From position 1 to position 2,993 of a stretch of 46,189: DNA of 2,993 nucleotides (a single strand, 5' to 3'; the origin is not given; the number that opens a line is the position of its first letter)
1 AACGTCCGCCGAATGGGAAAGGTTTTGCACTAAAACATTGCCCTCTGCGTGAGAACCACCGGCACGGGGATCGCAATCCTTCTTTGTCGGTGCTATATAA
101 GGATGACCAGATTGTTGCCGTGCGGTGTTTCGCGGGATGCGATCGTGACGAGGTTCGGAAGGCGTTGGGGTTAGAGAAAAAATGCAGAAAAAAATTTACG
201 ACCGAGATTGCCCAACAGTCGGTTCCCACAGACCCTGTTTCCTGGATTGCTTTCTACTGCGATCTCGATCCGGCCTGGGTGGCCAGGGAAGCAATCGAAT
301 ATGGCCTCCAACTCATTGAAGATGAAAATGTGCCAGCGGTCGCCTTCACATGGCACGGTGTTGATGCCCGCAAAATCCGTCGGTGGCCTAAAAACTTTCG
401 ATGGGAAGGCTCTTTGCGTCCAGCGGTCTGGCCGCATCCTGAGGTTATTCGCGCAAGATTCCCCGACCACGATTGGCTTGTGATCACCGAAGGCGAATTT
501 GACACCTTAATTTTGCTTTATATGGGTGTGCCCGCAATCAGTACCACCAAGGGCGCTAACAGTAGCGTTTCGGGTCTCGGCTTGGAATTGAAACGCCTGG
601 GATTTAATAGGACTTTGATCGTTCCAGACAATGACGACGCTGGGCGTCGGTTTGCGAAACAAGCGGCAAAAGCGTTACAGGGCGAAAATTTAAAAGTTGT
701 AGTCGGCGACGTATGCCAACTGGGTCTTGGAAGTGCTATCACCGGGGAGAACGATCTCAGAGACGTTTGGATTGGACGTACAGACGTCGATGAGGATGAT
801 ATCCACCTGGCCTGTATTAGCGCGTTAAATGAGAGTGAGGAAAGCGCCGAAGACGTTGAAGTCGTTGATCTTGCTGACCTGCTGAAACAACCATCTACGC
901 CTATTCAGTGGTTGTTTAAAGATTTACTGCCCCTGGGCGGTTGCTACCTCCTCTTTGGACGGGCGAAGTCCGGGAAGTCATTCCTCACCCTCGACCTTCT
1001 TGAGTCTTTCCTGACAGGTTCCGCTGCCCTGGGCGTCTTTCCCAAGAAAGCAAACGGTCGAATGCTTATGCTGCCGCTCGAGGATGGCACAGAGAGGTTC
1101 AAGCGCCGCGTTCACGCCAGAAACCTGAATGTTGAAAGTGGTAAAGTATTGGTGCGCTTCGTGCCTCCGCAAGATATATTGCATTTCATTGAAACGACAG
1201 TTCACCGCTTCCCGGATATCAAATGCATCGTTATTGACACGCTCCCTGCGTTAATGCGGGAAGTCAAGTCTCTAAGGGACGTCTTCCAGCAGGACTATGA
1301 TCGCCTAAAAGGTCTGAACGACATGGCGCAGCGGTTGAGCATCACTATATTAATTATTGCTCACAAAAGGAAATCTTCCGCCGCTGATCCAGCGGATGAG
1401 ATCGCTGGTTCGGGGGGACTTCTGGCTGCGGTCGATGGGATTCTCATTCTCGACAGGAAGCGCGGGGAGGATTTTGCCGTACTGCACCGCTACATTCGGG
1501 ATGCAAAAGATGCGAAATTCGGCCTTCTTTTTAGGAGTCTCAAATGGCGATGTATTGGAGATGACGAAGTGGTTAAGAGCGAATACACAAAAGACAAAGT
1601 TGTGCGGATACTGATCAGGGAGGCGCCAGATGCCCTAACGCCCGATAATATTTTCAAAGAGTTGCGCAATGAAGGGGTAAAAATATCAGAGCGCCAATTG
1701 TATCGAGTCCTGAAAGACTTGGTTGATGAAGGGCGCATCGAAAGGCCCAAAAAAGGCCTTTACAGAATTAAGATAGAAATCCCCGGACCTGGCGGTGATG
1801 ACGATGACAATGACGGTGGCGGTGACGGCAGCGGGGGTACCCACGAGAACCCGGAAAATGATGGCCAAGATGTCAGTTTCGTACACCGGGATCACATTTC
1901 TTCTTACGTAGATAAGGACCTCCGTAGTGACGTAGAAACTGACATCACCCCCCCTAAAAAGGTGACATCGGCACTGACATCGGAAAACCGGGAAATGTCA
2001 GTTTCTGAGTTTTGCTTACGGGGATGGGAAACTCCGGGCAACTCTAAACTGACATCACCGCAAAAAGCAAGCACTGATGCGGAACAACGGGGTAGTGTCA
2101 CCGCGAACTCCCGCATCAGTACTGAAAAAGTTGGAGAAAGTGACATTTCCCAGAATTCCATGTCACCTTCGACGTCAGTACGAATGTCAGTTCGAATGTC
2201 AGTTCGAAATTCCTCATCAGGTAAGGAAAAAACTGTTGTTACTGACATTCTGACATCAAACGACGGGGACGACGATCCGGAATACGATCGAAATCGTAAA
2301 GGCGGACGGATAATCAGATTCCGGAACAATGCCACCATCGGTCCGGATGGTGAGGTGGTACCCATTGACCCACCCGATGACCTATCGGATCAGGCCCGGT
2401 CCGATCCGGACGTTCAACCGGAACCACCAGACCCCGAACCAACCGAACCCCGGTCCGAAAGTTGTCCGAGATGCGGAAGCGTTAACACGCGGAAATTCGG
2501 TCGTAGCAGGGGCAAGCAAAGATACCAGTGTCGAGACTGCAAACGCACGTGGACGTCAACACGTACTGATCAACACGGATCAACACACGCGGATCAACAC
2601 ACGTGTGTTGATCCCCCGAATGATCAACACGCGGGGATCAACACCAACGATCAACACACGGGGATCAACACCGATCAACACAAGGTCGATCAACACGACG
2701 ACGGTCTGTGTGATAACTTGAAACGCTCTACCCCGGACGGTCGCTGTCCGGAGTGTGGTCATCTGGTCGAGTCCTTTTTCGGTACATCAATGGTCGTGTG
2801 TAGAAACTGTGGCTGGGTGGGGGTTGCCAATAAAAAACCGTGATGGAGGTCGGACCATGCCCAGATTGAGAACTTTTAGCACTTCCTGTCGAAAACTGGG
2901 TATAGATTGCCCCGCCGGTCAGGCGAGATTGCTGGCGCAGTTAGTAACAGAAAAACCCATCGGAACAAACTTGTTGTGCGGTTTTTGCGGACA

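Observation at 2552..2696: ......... nonamer array (10 GATC sites in ~130 bp) bracketed by the replicase's two zinc ribbons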

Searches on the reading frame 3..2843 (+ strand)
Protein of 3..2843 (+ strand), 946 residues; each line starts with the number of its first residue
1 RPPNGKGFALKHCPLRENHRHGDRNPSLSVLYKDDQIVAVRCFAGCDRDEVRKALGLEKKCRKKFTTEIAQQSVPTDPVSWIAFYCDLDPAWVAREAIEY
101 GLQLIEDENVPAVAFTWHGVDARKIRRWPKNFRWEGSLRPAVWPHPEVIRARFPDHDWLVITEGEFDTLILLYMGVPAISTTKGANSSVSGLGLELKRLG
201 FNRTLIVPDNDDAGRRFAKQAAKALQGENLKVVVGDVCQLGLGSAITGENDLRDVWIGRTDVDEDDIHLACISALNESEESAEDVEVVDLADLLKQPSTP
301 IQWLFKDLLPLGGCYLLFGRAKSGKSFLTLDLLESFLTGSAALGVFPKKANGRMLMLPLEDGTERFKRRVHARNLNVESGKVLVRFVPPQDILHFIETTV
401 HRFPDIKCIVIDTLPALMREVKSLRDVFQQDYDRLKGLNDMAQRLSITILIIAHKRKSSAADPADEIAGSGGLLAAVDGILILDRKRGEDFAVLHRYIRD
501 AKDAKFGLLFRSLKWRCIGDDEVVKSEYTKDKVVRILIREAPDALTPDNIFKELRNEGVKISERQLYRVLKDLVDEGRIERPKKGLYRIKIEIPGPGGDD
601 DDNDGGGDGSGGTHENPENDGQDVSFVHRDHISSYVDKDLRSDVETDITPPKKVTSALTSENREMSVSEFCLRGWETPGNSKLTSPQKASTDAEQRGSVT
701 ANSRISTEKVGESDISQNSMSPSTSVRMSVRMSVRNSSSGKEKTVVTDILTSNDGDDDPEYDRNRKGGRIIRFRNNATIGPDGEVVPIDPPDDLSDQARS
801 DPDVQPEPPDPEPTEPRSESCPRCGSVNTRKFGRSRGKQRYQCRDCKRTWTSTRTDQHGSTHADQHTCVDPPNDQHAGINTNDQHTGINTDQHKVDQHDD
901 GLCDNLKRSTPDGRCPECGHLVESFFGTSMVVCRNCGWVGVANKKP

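Call 7: search_protein_families(library=pfam, proteins=[window:3-2843:+], max_evalue=0.01)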
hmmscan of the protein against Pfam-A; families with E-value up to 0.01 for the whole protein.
window:3-2843:+ (946 aa): 9 families
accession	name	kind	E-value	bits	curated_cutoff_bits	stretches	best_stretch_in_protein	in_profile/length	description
PF13481.12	AAA_25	-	2.4e-20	73.4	27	1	290-459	11-194/195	AAA domain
PF13155.12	Toprim_2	-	7.7e-06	26.6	22.1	1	160-233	1-74/88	Toprim-like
PF13662.12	Toprim_4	-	0.00013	22.6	25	1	159-232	3-81/85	Toprim domain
PF13362.12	Toprim_3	-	0.00014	22.7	27.2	1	159-237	2-79/95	Toprim domain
PF02701.20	Zn_ribbon_Dof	-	0.00031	21.3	26.6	1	819-852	4-40/59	Dof domain, zinc finger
PF23451.1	Zn_ribbon_PaaD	-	0.00045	20.2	27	1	814-848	10-47/53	PaaD zinc beta ribbon domain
PF13338.12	AbiEi_4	-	0.00075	20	25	1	560-589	23-48/49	Transcriptional regulator, AbiEi antitoxin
PF13248.11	Zn_ribbon_3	-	0.0008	19.2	27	0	914-937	4-23/26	zinc-ribbon domain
PF03811.18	Zn_ribbon_InsA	-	0.0038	17.4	26.1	0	820-847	7-35/35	InsA N-terminal domain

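Call 10: find_homologous_proteins(query=window:3-2843:+, max_evalue=0.00001)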
Query window:3-2843:+ (946 aa): 2 proteins with E <= 0.00001 among 8000 candidates.
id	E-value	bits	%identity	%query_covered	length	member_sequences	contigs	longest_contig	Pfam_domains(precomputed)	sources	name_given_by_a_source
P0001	4.7e-16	76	26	45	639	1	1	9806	PF13481.13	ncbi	-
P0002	6.0e-14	69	31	25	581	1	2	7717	PF13481.13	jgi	-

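Call 11: search_dna_similar(query=window:3-2843:+, collection=phages, mode=protein)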
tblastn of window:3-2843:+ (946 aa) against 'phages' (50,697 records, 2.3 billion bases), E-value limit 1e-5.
Records with a match: 15; places in all: 15; records where one place covers at least 80% of the query: 0.
Best place of each record, by identity: <60% 15.
By first word of the organism name: Microbacterium 10; Bacteriophage 4; Streptococcus 1.
By host as written in the record: Microbacterium foliorum NRRL B-24224 SEA 7; - 4; Microbacterium foliorum NRRL B-24224 3; Streptococcus suis ZKB4 1.
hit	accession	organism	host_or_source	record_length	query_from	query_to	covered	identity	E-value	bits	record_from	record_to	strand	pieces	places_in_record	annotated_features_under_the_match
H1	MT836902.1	Bacteriophage sp.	human fecal samples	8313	297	543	26%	29.5%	3e-15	87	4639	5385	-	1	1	record has no annotation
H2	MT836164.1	Bacteriophage sp.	human fecal samples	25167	300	537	25%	28.7%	7e-14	82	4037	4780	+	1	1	record has no annotation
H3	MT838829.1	Bacteriophage sp.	human fecal samples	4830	297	510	23%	31.5%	3e-14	84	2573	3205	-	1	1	record has no annotation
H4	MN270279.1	Streptococcus phage phi-SsuZKB4_rum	Streptococcus suis ZKB4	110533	296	539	26%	26.1%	8e-11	72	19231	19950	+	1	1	hypothetical protein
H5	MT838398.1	Bacteriophage sp.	human fecal samples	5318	309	520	22%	29.5%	1e-10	72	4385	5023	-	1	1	record has no annotation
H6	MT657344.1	Microbacterium phage Kauala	Microbacterium foliorum NRRL B-24224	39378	300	514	23%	27.2%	1e-6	59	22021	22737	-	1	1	31: RecA-like DNA recombinase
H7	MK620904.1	Microbacterium phage Pherbot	Microbacterium foliorum NRRL B-24224 SEA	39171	299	507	22%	27.6%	7e-7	60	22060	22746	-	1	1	31: RecA-like DNA recombinase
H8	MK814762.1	Microbacterium phage Bustleton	Microbacterium foliorum NRRL B-24224 SEA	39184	299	507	22%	27.6%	7e-7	60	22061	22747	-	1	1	31: RecA-like DNA recombinase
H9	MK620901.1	Microbacterium phage PrincePhergus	Microbacterium foliorum NRRL B-24224 SEA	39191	300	514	23%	26.8%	1e-6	59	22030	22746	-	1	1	31: RecA-like DNA recombinase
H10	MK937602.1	Microbacterium phage Sinatra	Microbacterium foliorum NRRL B-24224 SEA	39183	299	507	22%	27.4%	7e-7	59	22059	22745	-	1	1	31: RecA-like DNA recombinase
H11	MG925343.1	Microbacterium phage Golden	Microbacterium foliorum NRRL B-24224 SEA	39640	299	507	22%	27.0%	3e-6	57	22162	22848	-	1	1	31: DNA recombinase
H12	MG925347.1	Microbacterium phage Lucky3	Microbacterium foliorum NRRL B-24224 SEA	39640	299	507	22%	27.0%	3e-6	57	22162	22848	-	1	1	31: DNA recombinase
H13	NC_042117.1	Microbacterium phage Golden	Microbacterium foliorum NRRL B-24224 SEA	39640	299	507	22%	27.0%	3e-6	57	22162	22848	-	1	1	31: DNA recombinase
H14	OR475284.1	Microbacterium phage SirVictor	Microbacterium foliorum NRRL B-24224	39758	299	507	22%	27.0%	4e-6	57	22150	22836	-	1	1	31: DNA primase/helicase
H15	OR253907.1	Microbacterium phage Guetzie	Microbacterium foliorum NRRL B-24224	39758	299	507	22%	27.0%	4e-6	57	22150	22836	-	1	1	31: DNA primase/helicase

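Call 24: find_related_loci(query=window:3-2843:+, collection=viral_contigs, flank=8000)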
Query window:3-2843:+ (946 aa) in viral_contigs; peptide patterns used: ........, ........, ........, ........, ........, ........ (x = any residue, [..] = any of these).
78 stretches matched a pattern, but none encodes a relative of the query by tblastn (E <= 1e-3).

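Call 32: search_protein_families(library=phrogs, proteins=[window:3-2843:+], max_evalue=0.01)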
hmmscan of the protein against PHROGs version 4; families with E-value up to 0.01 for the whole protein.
window:3-2843:+ (946 aa): 11 families
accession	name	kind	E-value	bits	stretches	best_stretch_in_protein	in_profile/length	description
phrog_239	-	DNA, RNA and nucleotide metabolism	1.6e-26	94.5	1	123-520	159-579/801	DNA primase/helicase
phrog_3123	-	unknown function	1.2e-18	68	1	277-489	306-542/583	-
phrog_6088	-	DNA, RNA and nucleotide metabolism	3.5e-15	56.5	1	18-231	26-263/772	DNA primase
phrog_849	-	DNA, RNA and nucleotide metabolism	2.8e-11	44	1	113-238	200-325/435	DNA primase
phrog_1284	-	unknown function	3.5e-08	34.2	1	302-464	25-193/306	-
phrog_47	-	DNA, RNA and nucleotide metabolism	1.1e-07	31.8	1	154-237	230-307/947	DNA primase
phrog_6357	-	unknown function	9.1e-07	29.4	1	297-506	20-213/321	-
phrog_6012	-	DNA, RNA and nucleotide metabolism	9.5e-07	29.4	1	292-461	125-299/447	DNA helicase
phrog_19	-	DNA, RNA and nucleotide metabolism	3.5e-05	23.8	1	304-489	345-543/621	DnaB-like replicative helicase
phrog_906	-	DNA, RNA and nucleotide metabolism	4.3e-05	23.4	1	300-487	515-700/872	DNA polymerase/primase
phrog_1191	-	integration and excision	0.0055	17.8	0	820-853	7-42/90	transposase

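Call 33: search_protein_representatives(protein=window:3-2843:+)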
Query: 946 residues. Proteins with E-value up to 0.001 (for the whole library): 14219; up to 1e-10: 5835; up to 1e-30: 62. The best 150 are listed.
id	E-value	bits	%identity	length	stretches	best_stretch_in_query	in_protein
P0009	2.7e-78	280.4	36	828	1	7-537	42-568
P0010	3.1e-54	200.8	44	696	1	73-339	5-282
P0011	4.7e-44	167.1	33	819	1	20-500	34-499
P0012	5.6e-43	163.5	32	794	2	288-593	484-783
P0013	1.1e-40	155.9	32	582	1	154-572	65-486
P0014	2.1e-40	155.0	32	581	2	134-572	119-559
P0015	9.3e-40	152.8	35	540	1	119-537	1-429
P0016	1.4e-38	148.9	33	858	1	20-494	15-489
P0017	1.2e-37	145.9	32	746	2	158-612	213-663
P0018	2.8e-37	144.7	31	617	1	20-582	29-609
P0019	4.0e-36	140.8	31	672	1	147-587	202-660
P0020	4.9e-36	140.5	33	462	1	290-597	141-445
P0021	2.2e-35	138.4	34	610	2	137-555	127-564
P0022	6.4e-35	136.9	29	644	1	2-580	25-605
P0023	6.5e-35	136.8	28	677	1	5-593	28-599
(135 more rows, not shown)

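Call 44: find_related_loci(query=A3, collection=viral_contigs, flank=4000)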
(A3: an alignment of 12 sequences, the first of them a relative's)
Query A3 (758 aa) in viral_contigs; peptide patterns used: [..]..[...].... (x = any residue, [..] = any of these).
142 stretches matched a pattern; 122 encode a relative of the query (tblastn E <= 1e-3); the best 80 are kept; 80 distinct loci.
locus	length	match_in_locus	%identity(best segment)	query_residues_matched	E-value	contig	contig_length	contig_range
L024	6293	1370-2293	40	304-611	7e-60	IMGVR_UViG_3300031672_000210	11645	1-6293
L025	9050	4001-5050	37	295-620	2e-59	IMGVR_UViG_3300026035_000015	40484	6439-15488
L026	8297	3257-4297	36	300-648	2e-57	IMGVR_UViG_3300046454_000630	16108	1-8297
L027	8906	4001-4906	41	301-599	1e-54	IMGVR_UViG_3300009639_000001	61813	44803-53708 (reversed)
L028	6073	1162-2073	37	301-600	9e-54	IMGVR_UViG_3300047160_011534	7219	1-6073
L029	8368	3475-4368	37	300-596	6e-53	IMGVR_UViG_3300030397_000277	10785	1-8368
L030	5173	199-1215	37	274-597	5e-53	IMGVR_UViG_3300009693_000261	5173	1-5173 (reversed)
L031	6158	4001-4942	37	291-600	3e-52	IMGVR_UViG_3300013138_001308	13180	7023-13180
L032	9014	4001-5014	36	257-598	5e-51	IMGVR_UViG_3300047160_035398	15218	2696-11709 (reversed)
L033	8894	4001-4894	40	301-595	8e-51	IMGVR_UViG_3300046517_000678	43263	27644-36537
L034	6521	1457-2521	37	303-649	2e-50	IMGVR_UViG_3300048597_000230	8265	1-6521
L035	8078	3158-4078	38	303-610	1e-50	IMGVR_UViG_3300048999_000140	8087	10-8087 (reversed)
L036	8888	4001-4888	40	304-597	3e-50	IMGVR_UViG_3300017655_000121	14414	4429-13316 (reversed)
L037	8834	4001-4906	38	305-596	2e-49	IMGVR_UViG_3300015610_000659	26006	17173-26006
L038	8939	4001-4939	38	293-591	4e-49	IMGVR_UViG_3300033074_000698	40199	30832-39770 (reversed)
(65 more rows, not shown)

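Call 52: find_homologous_proteins(query=P0009, max_evalue=1e-10)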
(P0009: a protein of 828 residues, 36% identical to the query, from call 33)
Query P0009 (828 aa): 41 proteins with E <= 1e-10 among 8000 candidates.
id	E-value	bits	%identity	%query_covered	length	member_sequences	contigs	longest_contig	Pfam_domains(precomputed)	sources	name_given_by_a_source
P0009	0.0e+0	1930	100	100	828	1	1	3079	PF13155.13,PF13481.13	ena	-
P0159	0.0e+0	1420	77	100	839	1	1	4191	PF13481.13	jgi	jgi:predicted transcriptional regulator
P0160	0.0e+0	1242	72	93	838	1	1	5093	PF13155.13,PF13481.13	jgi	jgi:5S rRNA maturation endonuclease (ribonuclease M5)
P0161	0.0e+0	1190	71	90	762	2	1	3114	PF13155.13,PF13481.13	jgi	jgi:predicted transcriptional regulator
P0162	0.0e+0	1099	73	82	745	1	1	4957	PF25212.3,PF13481.13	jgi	jgi:hypothetical protein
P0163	0.0e+0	1092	72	82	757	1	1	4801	PF13155.13,PF13481.13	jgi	jgi:hypothetical protein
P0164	1.5e-226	772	78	53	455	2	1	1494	PF13481.13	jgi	jgi:hypothetical protein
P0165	4.6e-222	757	76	54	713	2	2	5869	PF00772.27,PF13481.13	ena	-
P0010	5.0e-155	536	44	88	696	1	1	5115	PF13412.13,PF13155.13,PF13662.13,PF13481.13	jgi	jgi:hypothetical protein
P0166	1.2e-147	511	45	73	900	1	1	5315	PF13481.13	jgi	-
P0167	5.5e-145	502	45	73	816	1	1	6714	PF13481.13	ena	-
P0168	1.9e-143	497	42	66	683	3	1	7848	PF13481.13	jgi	jgi:hypothetical protein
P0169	1.8e-141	491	42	88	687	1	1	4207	PF09339.17,PF13481.13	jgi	jgi:hypothetical protein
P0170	3.5e-136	473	41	83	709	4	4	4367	PF13155.13,PF12802.14,PF13481.13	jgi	jgi:hypothetical protein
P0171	6.1e-108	380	42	66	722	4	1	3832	PF13481.13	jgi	jgi:hypothetical protein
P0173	2.6e-82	295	38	61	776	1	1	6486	PF13155.13,PF13481.13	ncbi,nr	ncbi:MAG: AAA family ATPase [Armatimonadota bacterium]|nr:AAA family ATPase [Armatimonadota bacteriu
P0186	3.8e-38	149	29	60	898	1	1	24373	PF13155.13,PF13481.13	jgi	jgi:5S rRNA maturation endonuclease (ribonuclease M5)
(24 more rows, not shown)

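Call 53: find_encoding_contigs(protein=P0160, flank=6000, max_places=2)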
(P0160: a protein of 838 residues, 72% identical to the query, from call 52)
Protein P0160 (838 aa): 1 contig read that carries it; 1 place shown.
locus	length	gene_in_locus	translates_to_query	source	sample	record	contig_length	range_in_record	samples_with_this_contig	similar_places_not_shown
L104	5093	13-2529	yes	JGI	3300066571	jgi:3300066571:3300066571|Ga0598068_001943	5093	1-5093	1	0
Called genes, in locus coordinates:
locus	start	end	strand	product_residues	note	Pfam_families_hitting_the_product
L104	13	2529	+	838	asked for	PF13155:Toprim_2 (faint), PF13481:AAA_25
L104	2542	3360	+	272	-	PF08281:Sigma70_r4_2, PF13384:HTH_23 (weak)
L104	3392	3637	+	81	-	PF13936:HTH_38 (weak), PF13384:HTH_23, PF06056:Terminase_5, PF13560:HTH_31 (weak)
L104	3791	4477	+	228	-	PF00239:Resolvase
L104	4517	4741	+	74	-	-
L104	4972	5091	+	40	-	?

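Call 54: find_encoding_contigs(protein=P0166, flank=6000, max_places=2)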
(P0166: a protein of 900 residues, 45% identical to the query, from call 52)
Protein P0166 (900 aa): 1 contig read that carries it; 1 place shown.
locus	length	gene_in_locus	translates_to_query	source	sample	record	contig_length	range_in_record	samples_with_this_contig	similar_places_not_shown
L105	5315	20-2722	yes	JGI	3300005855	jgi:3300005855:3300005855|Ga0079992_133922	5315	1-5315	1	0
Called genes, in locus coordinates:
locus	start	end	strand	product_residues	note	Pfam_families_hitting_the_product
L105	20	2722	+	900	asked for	PF13481:AAA_25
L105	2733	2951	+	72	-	-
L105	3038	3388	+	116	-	-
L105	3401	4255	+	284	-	PF08281:Sigma70_r4_2, PF13384:HTH_23 (weak), PF13518:HTH_28 (faint)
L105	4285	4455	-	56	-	-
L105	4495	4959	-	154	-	-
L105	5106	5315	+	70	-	?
